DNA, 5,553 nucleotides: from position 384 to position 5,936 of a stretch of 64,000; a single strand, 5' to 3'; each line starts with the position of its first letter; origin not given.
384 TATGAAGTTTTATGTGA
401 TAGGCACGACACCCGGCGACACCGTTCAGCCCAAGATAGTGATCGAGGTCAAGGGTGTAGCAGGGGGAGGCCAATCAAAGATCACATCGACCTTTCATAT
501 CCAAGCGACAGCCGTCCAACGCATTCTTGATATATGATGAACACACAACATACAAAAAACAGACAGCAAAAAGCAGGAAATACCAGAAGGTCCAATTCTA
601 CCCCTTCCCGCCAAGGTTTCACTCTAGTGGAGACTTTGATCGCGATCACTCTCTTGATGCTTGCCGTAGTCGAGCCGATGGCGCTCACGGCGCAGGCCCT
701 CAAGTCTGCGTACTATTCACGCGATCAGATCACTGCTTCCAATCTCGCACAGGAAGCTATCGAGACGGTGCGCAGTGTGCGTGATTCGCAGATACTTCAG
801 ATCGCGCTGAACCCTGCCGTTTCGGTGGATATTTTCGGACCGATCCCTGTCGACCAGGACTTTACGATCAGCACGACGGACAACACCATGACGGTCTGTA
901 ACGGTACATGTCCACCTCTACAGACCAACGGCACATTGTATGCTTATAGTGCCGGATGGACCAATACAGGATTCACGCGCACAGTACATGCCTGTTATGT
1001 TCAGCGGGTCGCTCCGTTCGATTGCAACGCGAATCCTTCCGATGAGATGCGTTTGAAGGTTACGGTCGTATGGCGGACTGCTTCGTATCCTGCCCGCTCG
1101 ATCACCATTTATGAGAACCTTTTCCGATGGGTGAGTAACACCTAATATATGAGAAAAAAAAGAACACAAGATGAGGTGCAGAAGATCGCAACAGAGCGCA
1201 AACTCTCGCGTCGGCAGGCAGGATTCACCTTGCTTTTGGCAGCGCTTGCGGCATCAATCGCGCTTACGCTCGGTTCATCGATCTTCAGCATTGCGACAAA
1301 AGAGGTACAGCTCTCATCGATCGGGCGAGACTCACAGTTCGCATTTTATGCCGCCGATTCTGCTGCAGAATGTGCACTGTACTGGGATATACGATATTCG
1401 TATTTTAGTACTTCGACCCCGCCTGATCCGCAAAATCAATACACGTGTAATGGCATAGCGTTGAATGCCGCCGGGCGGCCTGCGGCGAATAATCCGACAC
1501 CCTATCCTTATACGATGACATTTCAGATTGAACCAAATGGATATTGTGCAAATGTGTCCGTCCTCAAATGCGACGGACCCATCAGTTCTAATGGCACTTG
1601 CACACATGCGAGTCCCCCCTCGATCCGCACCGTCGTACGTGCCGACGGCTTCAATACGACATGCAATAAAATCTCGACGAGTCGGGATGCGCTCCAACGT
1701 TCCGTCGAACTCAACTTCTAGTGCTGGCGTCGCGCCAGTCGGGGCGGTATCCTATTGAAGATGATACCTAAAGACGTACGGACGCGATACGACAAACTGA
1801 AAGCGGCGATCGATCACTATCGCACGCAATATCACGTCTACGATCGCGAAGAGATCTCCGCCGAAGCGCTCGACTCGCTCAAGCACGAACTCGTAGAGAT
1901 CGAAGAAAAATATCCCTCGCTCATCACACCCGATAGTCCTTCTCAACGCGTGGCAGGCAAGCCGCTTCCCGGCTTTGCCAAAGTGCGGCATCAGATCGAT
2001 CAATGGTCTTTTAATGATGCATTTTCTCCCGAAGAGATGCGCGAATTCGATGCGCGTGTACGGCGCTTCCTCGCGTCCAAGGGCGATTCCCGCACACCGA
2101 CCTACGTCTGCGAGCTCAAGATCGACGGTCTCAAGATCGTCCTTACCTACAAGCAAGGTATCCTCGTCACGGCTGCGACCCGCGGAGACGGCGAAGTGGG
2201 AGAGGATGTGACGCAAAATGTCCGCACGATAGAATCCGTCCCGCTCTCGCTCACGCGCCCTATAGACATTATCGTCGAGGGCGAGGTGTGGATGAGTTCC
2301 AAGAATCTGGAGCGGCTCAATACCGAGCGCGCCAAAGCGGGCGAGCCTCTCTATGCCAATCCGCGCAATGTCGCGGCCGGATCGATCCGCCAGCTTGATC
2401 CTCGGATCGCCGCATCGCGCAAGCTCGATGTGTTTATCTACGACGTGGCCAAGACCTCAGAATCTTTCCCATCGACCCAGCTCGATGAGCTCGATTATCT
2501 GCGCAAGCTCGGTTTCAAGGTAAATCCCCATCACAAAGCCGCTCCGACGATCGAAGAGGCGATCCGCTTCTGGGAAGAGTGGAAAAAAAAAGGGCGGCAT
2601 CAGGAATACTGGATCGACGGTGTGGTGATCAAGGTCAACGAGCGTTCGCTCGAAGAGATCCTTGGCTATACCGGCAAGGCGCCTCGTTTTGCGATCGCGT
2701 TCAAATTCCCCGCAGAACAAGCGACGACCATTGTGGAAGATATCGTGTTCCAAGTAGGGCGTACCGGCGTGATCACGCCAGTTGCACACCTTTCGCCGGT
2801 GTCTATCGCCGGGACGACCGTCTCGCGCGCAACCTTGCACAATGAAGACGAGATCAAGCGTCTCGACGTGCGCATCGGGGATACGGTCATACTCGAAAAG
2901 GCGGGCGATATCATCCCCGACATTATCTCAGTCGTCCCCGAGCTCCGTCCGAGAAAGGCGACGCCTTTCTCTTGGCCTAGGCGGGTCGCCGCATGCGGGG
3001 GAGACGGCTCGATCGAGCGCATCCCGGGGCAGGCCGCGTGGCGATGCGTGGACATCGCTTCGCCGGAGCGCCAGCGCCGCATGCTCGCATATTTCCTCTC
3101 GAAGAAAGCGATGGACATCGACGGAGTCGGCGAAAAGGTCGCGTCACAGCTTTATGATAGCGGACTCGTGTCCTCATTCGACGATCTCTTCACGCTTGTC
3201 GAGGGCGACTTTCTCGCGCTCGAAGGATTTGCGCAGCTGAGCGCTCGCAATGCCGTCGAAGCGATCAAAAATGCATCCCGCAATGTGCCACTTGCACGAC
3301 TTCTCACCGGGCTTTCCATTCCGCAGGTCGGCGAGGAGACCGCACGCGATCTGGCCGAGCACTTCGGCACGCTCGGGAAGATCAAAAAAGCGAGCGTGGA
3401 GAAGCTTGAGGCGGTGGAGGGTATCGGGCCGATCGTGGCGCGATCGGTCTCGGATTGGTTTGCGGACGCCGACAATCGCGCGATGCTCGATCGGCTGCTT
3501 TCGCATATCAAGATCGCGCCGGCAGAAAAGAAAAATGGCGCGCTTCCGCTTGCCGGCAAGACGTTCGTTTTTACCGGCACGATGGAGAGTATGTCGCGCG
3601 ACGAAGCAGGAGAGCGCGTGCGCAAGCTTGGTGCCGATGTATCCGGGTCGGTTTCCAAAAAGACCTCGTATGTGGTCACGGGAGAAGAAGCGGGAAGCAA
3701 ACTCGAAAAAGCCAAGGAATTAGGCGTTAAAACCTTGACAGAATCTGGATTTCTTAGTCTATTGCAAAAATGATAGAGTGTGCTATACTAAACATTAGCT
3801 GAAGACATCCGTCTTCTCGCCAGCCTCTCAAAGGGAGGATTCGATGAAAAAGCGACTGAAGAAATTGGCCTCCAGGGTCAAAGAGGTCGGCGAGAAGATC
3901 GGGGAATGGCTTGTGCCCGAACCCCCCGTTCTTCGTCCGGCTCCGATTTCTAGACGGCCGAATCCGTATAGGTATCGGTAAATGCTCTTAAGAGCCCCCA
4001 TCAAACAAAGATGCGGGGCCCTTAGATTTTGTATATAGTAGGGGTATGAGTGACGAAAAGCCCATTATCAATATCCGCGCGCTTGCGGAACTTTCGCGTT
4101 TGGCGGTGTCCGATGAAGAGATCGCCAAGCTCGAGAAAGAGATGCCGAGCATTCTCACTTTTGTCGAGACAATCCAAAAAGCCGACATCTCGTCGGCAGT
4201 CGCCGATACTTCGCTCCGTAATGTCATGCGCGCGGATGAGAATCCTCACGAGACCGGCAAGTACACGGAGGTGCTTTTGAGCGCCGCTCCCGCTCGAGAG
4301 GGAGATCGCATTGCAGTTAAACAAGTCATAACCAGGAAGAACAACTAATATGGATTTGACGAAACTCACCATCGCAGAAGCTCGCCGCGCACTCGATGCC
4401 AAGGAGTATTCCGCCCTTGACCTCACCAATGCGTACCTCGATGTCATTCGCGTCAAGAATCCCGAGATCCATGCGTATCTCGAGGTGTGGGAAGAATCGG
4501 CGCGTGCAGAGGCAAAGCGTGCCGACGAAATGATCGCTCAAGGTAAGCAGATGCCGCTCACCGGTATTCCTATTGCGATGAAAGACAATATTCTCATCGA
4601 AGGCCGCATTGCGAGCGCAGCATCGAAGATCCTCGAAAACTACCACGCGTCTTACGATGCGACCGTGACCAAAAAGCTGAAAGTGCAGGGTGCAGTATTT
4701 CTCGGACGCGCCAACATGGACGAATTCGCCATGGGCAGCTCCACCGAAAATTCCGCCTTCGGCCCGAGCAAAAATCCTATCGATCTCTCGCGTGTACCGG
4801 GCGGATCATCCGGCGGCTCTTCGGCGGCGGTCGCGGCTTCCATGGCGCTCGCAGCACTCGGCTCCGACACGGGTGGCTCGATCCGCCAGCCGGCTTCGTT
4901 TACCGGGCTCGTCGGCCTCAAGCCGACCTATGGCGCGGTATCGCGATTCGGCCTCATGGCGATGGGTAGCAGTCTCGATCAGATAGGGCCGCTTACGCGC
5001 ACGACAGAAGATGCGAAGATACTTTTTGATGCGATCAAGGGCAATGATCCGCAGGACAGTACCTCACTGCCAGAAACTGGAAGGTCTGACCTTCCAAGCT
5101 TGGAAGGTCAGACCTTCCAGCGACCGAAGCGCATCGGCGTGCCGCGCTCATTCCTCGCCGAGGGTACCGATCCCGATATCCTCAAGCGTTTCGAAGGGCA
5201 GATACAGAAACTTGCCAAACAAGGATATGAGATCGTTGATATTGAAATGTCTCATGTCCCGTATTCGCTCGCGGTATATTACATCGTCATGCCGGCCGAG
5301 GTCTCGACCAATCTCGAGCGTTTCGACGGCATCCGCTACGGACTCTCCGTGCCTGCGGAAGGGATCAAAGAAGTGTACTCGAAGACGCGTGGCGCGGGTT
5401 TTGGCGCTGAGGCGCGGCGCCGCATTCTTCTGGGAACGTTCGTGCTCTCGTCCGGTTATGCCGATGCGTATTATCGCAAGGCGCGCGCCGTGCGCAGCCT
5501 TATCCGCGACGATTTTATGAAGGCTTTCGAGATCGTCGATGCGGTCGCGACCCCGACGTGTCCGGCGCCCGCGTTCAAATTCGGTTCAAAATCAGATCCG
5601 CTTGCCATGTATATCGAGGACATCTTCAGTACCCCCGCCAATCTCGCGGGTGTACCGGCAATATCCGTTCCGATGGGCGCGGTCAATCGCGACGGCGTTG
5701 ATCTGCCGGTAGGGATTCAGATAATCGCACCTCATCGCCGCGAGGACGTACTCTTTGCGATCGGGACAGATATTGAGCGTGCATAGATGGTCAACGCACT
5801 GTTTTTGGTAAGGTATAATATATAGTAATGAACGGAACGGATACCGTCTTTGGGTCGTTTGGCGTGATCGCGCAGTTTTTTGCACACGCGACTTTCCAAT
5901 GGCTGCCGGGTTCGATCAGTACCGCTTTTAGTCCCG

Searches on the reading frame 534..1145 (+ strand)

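Call 25: search_protein_families(library=pfam, proteins=[window:534-1145:+], max_evalue=0.001)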
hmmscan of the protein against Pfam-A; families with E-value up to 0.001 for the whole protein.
window:534-1145:+ (203 aa): 1 family
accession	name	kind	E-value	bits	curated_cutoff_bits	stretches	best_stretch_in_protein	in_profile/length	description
PF07963.17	N_methyl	-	1.9e-05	24.4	21.2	1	25-45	3-23/27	Prokaryotic N-terminal methylation motif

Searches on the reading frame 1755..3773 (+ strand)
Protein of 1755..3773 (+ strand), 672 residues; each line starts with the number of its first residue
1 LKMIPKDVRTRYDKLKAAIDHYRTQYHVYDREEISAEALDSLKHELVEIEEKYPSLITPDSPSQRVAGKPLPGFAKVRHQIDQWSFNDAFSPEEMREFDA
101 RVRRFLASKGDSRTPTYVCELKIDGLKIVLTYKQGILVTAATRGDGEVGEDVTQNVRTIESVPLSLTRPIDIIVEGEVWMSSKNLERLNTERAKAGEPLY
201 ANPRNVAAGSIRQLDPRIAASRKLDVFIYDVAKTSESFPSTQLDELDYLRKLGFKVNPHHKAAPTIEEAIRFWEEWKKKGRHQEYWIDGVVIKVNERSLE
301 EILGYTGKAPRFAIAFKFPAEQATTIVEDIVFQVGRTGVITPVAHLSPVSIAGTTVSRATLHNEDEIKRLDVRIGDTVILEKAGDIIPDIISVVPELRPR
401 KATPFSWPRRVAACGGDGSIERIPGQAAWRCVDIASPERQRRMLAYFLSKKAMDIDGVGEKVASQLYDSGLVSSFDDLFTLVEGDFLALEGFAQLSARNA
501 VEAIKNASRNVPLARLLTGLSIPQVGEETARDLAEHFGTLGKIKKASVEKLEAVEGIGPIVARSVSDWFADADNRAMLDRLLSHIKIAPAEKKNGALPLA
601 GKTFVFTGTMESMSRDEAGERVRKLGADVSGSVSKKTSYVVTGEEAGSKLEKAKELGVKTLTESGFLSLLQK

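Call 25: search_protein_families(library=pfam, proteins=[window:1755-3773:+], max_evalue=0.001)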
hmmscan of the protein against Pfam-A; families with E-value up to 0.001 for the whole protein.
window:1755-3773:+ (672 aa): 7 families
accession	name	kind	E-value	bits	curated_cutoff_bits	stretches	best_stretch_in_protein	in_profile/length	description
PF01653.23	DNA_ligase_aden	-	4.5e-85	285.6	27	1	74-321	4-253/253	NAD-dependent DNA ligase adenylation domain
PF03120.22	DNA_ligase_OB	-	1.1e-35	121.8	32.9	1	324-401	1-78/79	NAD-dependent DNA ligase OB-fold domain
PF12826.13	HHH_2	-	2e-23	82.8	27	1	515-577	1-63/64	Helix-hairpin-helix motif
PF00533.33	BRCT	-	3.4e-16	59.7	21.3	1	597-669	4-77/78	BRCA1 C Terminus (BRCT) domain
PF14520.12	HHH_5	-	2.2e-13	50.9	27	1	520-564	5-50/57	Helix-hairpin-helix domain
PF00633.29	HHH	-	1.9e-09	37.3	24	1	539-565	1-27/30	Helix-hairpin-helix motif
PF12738.14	PTCB-BRCT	-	2e-06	28.1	22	1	609-661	7-59/63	twin BRCT domain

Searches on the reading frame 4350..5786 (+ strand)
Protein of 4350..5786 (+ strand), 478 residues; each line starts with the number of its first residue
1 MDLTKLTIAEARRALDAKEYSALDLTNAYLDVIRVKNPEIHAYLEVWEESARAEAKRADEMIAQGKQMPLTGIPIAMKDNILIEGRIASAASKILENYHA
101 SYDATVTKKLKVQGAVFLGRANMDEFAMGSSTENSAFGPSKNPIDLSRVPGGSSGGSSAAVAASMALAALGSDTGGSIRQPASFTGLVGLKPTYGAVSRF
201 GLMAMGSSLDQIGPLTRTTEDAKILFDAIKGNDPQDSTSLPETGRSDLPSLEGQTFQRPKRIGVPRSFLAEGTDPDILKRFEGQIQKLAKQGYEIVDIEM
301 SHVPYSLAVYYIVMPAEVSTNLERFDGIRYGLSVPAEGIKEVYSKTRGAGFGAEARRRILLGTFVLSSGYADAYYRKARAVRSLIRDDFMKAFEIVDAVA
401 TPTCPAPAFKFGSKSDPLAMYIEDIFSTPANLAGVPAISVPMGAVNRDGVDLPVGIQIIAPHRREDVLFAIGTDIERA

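Call 8: search_protein_families(library=ncbifam, proteins=[window:4350-5786:+], max_evalue=0.001)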
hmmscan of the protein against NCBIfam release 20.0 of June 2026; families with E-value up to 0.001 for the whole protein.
window:4350-5786:+ (478 aa): 26 families (the best 25 are shown)
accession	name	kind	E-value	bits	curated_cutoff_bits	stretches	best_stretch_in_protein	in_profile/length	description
TIGR00132.1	gatA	equivalog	1e-165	552.1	481.1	1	13-477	3-462/466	Asp-tRNA(Asn)/Glu-tRNA(Gln) amidotransferase subunit GatA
NF005688.0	PRK07488.1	equivalog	9.6e-86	288.5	532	1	2-477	7-464/474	indoleacetamide hydrolase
NF006631.0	PRK09201.1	equivalog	5.2e-85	285.9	461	1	3-477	4-453/466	AtzE family amidohydrolase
TIGR02715.1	amido_AtzE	subfamily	1.6e-83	281.2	425.75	2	8-288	2-282/452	AtzE family amidohydrolase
NF005517.0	PRK07139.1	equivalog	2.3e-76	257.3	546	1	66-454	33-412/439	amidase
NF004815.0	PRK06169.1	equivalog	1.4e-72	244.7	506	2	2-300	6-303/471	amidase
NF006006.0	PRK08137.1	equivalog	6.6e-70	236.4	534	1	4-476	32-508/529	amidase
NF004717.0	PRK06061.1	equivalog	1.1e-68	232.1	498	1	6-476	17-464/483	amidase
NF005565.0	PRK07235.1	subfamily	3.5e-65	220.6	545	1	31-477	50-499/506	amidase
NF005687.0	PRK07487.1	subfamily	7e-63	213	428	1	3-477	5-454/468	amidase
NF006043.0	PRK08186.1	subfamily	1.7e-61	208.4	487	2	4-303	5-296/600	allophanate hydrolase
NF004816.0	PRK06170.1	equivalog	1.4e-60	205.4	503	1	6-464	12-467/493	amidase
TIGR02713.1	allophanate_hyd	equivalog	4.8e-59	200.3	511.05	1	48-476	10-410/563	allophanate hydrolase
NF005460.0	PRK07056.1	subfamily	1.4e-58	198.9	447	1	7-302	9-296/457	amidase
NF009119.0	PRK12470.1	equivalog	2.5e-58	198.2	498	1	2-233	5-235/462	amidase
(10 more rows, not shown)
